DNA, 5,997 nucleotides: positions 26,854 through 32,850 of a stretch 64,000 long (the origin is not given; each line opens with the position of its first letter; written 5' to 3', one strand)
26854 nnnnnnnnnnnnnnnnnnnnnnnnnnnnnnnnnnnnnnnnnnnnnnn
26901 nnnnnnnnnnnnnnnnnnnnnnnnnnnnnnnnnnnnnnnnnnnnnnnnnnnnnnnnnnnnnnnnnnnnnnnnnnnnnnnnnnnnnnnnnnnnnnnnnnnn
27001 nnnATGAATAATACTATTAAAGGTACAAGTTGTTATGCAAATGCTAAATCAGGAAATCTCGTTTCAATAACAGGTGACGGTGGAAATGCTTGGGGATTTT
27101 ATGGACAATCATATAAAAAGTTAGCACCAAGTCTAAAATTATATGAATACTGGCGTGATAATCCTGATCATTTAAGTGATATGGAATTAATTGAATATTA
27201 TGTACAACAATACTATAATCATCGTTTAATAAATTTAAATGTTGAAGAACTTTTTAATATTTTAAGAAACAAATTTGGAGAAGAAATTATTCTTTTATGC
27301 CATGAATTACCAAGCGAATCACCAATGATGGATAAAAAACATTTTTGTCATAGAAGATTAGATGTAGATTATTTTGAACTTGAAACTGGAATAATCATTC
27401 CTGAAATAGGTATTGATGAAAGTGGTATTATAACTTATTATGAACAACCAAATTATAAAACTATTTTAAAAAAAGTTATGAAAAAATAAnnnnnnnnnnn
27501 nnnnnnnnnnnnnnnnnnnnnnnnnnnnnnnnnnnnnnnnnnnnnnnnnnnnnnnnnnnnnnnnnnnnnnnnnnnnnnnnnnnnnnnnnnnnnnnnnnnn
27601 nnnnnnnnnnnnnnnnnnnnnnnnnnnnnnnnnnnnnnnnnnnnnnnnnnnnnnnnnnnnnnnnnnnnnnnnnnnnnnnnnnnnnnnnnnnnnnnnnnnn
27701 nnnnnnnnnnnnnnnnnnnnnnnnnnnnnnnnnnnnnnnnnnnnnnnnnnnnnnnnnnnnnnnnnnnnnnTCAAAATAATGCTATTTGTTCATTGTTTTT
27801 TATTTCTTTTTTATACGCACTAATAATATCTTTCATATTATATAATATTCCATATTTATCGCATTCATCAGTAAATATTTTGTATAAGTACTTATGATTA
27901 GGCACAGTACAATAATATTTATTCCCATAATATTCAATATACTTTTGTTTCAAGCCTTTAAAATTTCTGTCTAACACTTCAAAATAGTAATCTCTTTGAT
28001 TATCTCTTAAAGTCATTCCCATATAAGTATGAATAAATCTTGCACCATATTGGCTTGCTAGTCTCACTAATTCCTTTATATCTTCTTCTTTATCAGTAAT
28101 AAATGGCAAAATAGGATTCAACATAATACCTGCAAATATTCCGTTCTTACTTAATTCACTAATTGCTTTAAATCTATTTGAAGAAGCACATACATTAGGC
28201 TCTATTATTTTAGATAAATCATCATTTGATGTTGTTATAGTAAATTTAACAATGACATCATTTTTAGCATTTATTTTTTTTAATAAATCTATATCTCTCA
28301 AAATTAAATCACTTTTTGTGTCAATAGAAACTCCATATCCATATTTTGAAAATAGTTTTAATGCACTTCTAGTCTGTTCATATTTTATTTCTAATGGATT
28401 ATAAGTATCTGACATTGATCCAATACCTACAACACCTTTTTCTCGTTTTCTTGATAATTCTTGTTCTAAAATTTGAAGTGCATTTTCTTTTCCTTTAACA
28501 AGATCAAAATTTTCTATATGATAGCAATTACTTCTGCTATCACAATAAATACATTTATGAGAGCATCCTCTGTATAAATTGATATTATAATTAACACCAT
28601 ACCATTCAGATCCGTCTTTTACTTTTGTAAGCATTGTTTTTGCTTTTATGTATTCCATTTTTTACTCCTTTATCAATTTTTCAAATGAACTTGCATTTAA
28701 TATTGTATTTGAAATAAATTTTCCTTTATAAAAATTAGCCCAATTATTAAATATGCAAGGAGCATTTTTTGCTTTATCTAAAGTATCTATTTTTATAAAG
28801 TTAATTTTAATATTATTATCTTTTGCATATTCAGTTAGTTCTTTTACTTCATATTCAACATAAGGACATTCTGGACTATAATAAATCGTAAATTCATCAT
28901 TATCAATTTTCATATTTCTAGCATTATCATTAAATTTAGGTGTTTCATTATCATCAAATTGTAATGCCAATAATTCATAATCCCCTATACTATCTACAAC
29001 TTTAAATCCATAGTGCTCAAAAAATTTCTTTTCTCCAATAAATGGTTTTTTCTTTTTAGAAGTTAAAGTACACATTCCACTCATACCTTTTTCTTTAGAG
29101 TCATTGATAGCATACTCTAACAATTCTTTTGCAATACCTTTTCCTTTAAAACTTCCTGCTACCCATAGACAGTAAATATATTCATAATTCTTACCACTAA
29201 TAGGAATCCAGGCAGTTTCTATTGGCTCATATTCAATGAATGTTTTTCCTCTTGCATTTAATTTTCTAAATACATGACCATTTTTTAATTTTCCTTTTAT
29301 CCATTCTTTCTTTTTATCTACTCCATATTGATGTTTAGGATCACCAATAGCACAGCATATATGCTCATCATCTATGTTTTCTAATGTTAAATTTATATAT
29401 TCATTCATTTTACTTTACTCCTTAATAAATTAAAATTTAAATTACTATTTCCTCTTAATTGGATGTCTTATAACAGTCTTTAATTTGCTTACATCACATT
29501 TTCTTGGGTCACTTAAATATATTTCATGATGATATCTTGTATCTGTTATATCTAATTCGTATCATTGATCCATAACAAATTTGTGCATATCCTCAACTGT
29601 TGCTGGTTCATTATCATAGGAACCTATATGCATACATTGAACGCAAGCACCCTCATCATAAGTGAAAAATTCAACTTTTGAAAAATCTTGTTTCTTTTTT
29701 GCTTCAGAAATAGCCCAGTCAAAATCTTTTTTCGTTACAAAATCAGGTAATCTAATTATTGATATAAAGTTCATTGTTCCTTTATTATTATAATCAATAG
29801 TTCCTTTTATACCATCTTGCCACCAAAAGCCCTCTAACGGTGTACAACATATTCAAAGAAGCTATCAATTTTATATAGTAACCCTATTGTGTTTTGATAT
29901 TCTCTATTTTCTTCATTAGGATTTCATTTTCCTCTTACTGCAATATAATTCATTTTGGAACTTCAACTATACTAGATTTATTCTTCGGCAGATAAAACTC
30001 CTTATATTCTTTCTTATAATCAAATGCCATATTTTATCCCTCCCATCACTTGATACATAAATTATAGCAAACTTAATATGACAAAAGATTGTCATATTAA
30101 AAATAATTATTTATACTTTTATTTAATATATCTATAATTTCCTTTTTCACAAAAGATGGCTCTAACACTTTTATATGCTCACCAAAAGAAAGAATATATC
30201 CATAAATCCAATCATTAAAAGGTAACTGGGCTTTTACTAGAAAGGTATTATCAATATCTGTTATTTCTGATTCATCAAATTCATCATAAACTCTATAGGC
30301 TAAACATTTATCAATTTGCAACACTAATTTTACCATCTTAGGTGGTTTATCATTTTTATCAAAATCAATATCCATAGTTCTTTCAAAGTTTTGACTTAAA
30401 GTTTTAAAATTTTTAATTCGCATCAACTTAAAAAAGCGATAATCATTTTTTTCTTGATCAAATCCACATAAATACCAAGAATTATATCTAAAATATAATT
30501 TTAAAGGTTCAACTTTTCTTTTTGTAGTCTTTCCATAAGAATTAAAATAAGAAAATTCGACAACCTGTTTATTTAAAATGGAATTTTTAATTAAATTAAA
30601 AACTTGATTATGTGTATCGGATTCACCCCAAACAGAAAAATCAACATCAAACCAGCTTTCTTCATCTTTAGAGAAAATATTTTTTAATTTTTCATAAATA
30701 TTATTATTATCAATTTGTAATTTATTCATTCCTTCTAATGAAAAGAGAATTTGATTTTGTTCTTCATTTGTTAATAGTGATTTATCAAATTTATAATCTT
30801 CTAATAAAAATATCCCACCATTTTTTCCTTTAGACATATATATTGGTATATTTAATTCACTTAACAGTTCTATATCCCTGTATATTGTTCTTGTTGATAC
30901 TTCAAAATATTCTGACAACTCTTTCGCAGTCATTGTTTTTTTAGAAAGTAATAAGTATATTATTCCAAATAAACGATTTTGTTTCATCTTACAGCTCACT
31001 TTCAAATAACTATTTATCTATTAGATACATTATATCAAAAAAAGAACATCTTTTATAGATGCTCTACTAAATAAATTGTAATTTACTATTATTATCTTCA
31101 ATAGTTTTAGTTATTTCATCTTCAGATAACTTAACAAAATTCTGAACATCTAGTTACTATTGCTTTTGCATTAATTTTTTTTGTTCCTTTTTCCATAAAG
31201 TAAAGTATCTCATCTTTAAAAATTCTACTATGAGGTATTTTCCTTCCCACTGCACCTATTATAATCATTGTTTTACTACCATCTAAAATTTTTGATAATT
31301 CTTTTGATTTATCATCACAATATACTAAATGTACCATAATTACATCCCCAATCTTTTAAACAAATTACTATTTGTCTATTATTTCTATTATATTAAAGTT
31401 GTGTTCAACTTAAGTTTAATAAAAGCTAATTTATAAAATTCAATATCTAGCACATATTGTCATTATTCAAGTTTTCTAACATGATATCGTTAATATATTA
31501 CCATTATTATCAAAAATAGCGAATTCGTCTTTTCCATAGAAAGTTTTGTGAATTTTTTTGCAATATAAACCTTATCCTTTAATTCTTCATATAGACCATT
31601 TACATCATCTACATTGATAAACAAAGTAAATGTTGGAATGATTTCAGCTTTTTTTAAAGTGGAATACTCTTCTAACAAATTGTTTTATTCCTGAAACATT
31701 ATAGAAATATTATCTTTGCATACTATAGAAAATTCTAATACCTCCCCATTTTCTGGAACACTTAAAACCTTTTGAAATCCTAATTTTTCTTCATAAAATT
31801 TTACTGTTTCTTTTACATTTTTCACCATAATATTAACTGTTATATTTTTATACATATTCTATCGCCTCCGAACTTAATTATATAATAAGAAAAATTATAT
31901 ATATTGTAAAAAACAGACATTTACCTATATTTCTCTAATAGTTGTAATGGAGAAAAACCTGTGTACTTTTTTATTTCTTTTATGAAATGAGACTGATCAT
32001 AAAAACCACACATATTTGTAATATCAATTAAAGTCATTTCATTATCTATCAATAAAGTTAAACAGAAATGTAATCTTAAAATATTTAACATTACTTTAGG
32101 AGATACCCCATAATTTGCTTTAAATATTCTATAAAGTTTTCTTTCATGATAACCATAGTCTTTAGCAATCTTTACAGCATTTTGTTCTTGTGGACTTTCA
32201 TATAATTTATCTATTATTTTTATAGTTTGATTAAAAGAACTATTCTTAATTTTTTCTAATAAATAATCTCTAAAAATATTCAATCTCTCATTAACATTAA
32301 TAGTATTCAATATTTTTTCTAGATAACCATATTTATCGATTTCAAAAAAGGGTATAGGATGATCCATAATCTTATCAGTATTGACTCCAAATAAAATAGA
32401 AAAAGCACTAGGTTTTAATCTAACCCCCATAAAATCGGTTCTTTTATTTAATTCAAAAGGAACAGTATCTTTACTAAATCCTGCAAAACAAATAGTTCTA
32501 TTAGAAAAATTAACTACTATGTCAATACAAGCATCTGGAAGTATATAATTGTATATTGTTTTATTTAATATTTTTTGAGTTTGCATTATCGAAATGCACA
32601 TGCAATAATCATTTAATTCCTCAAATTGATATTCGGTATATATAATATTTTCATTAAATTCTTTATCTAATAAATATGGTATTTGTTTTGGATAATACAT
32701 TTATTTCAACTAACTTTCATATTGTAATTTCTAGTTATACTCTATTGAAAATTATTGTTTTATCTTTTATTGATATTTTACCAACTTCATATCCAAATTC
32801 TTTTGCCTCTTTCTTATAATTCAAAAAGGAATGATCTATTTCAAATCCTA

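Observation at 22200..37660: About 15-kb degraded integrative island between prfB and secA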

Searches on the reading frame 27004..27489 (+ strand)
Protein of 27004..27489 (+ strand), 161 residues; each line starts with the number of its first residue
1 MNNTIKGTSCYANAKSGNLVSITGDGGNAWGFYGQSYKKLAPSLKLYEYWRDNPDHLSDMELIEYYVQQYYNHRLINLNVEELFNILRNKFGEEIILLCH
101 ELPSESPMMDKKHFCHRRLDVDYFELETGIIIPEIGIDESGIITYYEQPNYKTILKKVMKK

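Call 4: search_protein_families(library=pfam, proteins=[window:27004-27489:+], max_evalue=0.01)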
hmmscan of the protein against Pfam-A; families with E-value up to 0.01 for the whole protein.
window:27004-27489:+ (161 aa): 0 families

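Call 45: search_protein_families(library=padloc, proteins=[window:27004-27489:+], max_evalue=0.001)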
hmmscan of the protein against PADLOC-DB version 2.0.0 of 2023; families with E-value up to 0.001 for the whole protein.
window:27004-27489:+ (161 aa): 0 families

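Call 46: search_protein_families(library=ncbifam, proteins=[window:27004-27489:+], max_evalue=0.001)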
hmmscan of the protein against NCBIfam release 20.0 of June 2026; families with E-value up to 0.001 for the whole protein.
window:27004-27489:+ (161 aa): 0 families

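Call 70: search_protein_families(library=phrogs, proteins=[window:27004-27489:+], max_evalue=0.001)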
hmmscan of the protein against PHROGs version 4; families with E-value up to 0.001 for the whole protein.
window:27004-27489:+ (161 aa): 1 family
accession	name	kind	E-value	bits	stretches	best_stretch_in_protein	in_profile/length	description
phrog_2450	-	unknown function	2.5e-10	41.4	1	15-149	49-169/346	-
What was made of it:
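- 27004..27489 (+): 161-aa ORF of unknown function, the only opposite-strand gene inside the att-bounded part. Match to phrog_2450, unknown function (call 70).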

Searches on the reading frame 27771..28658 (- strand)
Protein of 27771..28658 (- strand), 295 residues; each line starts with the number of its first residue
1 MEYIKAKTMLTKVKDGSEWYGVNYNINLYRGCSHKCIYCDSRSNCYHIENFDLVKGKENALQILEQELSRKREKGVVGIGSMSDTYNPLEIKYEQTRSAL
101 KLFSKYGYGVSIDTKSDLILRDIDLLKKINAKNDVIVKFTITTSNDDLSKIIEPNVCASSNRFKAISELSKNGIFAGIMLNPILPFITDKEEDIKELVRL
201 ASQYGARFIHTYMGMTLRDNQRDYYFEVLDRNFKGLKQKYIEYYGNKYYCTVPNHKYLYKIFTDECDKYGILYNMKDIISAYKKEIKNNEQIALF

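Call 4: search_protein_families(library=pfam, proteins=[window:27771-28658:-], max_evalue=0.01)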
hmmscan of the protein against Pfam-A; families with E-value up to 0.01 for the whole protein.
window:27771-28658:- (295 aa): 1 family
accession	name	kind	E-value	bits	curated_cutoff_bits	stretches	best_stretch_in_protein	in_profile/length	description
PF04055.27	Radical_SAM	-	1.3e-13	51.9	29.5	1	26-198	1-163/166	Radical SAM superfamily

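Call 45: search_protein_families(library=padloc, proteins=[window:27771-28658:-], max_evalue=0.001)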
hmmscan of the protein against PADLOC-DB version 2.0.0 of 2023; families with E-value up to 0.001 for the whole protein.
window:27771-28658:- (295 aa): 0 families

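Call 46: search_protein_families(library=ncbifam, proteins=[window:27771-28658:-], max_evalue=0.001)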
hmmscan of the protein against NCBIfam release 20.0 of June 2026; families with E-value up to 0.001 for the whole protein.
window:27771-28658:- (295 aa): 6 families
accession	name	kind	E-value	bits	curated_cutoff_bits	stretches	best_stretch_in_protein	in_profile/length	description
NF038135.1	rSAM_Rv2578c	equivalog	7.5e-44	150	430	1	4-270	43-315/317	Rv2578c family radical SAM protein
NF033668.1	rSAM_PA0069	hypoth_equivalog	1.1e-41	143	360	1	5-232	42-271/348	PA0069 family radical SAM protein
NF038136.1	rSAM_Rv_intein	exception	1.5e-35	123.1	700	2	56-251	358-553/574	intein-containing Rv2578c family radical SAM protein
TIGR04470.1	rSAM_mob_pairB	equivalog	1.5e-21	77.1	410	1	4-197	4-189/285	radical SAM mobile pair protein B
TIGR04070.1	photo_TT_lyase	equivalog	1.8e-05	23.8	400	1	22-200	77-249/338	spore photoproduct lyase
TIGR01212.1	TIGR01212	equivalog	0.00035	19.8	180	1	36-174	40-177/302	tRNA modification radical SAM protein MnmL/YtqA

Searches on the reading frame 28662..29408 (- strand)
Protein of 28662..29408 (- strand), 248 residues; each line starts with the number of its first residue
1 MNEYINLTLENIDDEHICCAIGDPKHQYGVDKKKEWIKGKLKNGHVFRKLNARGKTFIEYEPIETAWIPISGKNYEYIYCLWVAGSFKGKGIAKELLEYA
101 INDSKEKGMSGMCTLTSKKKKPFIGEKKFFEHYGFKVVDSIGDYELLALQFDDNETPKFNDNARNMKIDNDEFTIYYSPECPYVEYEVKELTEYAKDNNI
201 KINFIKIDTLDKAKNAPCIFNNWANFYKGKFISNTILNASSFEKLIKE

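Call 4: search_protein_families(library=pfam, proteins=[window:28662-29408:-], max_evalue=0.01)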
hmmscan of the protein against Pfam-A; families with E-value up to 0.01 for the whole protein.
window:28662-29408:- (248 aa): 6 families
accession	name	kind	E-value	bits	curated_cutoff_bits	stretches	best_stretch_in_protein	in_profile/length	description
PF14268.11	YoaP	-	3.1e-17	62.2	25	1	202-244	2-44/44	YoaP-like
PF13508.13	Acetyltransf_7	-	1.2e-07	32.4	27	1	62-137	14-84/84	Acetyltransferase (GNAT) domain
PF13673.13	Acetyltransf_10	-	9.1e-07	29.3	23.6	1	73-140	49-112/128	Acetyltransferase (GNAT) domain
PF00583.31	Acetyltransf_1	-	1.1e-06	29.3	20.7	1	62-118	44-99/116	Acetyltransferase (GNAT) family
PF14542.12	Acetyltransf_CG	-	0.00014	22.4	30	1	77-109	26-58/80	GCN5-related N-acetyl-transferase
PF17013.11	Acetyltransf_15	-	0.0038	17.1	35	0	74-105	71-102/210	Putative acetyl-transferase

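Call 45: search_protein_families(library=padloc, proteins=[window:28662-29408:-], max_evalue=0.001)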
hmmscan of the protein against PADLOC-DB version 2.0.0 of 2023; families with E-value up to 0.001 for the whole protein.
window:28662-29408:- (248 aa): 0 families

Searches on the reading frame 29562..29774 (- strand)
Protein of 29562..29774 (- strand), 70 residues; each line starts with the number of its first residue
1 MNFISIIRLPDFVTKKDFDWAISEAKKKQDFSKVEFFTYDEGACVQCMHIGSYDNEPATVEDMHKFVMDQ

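Call 4: search_protein_families(library=pfam, proteins=[window:29562-29774:-], max_evalue=0.01)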
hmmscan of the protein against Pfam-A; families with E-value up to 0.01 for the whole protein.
window:29562-29774:- (70 aa): 2 families
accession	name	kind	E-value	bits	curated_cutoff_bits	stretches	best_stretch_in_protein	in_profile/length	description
PF06445.20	GyrI-like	-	0.00035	21.3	26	1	18-66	68-117/155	GyrI-like small molecule binding domain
PF16842.11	RRM_occluded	-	0.0049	17.2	30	1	2-48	2-46/79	Occluded RNA-recognition motif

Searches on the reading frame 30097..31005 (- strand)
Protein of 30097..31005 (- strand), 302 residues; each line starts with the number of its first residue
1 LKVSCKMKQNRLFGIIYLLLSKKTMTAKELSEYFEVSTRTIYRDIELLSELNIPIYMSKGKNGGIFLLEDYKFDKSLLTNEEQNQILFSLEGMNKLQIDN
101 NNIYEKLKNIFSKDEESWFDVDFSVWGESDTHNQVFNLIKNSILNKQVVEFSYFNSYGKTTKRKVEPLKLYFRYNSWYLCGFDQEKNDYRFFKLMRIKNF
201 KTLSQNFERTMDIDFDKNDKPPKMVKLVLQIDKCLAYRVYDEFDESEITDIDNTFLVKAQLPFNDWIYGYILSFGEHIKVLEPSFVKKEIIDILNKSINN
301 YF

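Call 4: search_protein_families(library=pfam, proteins=[window:30097-31005:-], max_evalue=0.01)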
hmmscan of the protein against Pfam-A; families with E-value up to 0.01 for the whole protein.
window:30097-31005:- (302 aa): 6 families
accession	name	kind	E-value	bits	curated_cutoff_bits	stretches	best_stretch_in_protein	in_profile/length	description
PF13280.12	WYL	-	1.5e-17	63.8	21.8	1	135-200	2-68/70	WYL domain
PF08279.18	HTH_11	-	3.2e-15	56.2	25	1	11-64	1-53/55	HTH domain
PF25583.1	WCX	-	1.8e-09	38.3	23.9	1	225-294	3-72/76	WCX domain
PF08220.18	HTH_DeoR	-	6.1e-07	29.5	21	1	14-53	4-43/57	DeoR-like helix-turn-helix domain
PF21476.4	PF0610-like_N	-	2.2e-06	28.3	33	1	16-46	6-36/50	PF0610-like, N-terminal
PF05043.19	Mga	-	0.0085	17.1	21.1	0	7-50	13-56/87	Mga helix-turn-helix domain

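Call 45: search_protein_families(library=padloc, proteins=[window:30097-31005:-], max_evalue=0.001)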
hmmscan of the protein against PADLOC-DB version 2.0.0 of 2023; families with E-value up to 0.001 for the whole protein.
window:30097-31005:- (302 aa): 3 families
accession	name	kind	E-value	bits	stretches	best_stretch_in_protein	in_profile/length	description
PDLC01457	WYL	-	3.7e-59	198.1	1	7-284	1-227/229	"CAS-I,CAS-II,CAS-III,CAS-IV,CAS-V,CAS-VI; associated_signaling"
PDLC01652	WYL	-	2.4e-28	97.5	1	129-296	13-160/162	"CAS-I,CAS-II,CAS-III,CAS-IV,CAS-V,CAS-VI; associated_signaling"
PDLC04133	mad1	-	0.00011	20.4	1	22-57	3-36/60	mads_1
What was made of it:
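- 29562..31337 (-): A 68-aa ORF, a WYL/HTH_11/WCX regulator (30097-31005) and a GyrI-like fragment (29562-29774). Pfam (call 4), PADLOC WYL (call 45).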

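Call 70: search_protein_families(library=phrogs, proteins=[window:30097-31005:-], max_evalue=0.001)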
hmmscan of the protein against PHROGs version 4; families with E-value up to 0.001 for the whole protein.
window:30097-31005:- (302 aa): 2 families
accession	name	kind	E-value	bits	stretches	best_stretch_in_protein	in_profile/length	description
phrog_13105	-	unknown function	1.5e-33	117.3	1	9-216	4-228/239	-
phrog_3715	-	unknown function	2.7e-06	28.1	1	134-201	117-190/251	-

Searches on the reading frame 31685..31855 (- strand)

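Call 5: search_protein_families(library=pfam, proteins=[window:31685-31855:-], max_evalue=0.01)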
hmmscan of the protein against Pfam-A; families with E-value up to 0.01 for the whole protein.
window:31685-31855:- (56 aa): 1 family
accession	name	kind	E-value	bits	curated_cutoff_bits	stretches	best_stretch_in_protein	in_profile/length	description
PF00903.31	Glyoxalase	-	0.00014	22.7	20.6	1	7-34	5-32/121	Glyoxalase/Bleomycin resistance protein/Dioxygenase superfamily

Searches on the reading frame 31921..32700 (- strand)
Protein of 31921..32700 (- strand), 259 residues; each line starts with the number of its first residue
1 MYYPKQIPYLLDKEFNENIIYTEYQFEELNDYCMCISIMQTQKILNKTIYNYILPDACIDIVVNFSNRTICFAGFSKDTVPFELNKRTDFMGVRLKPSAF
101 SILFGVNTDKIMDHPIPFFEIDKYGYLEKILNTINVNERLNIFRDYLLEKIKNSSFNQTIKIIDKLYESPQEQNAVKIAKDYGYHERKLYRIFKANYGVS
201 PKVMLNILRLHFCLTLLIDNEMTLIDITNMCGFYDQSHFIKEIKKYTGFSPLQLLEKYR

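Call 5: search_protein_families(library=pfam, proteins=[window:31921-32700:-], max_evalue=0.01)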
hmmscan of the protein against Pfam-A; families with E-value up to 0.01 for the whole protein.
window:31921-32700:- (259 aa): 3 families
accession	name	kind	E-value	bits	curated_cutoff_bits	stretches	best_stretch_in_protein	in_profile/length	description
PF12833.13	HTH_18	-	2.8e-17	63.2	33.6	1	178-256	1-79/80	Helix-turn-helix domain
PF00165.29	HTH_AraC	-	1.2e-13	51.3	26.6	2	219-255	6-41/42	Bacterial regulatory helix-turn-helix proteins, AraC family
PF20240.3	DUF6597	-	2.4e-11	44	27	1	28-116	8-102/103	Domain of unknown function (DUF6597)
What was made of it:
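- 31490..33854 (-): Cargo block: SAP/DUF6434 protein (33267-33854), two small ORFs, an AraC regulator (31921-32700) and a split glyoxalase-family gene (31490-31855). Copies of a 21-nt motif lie upstream of genes in and just beyond this block (32710-35599). Pfam (call 5).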
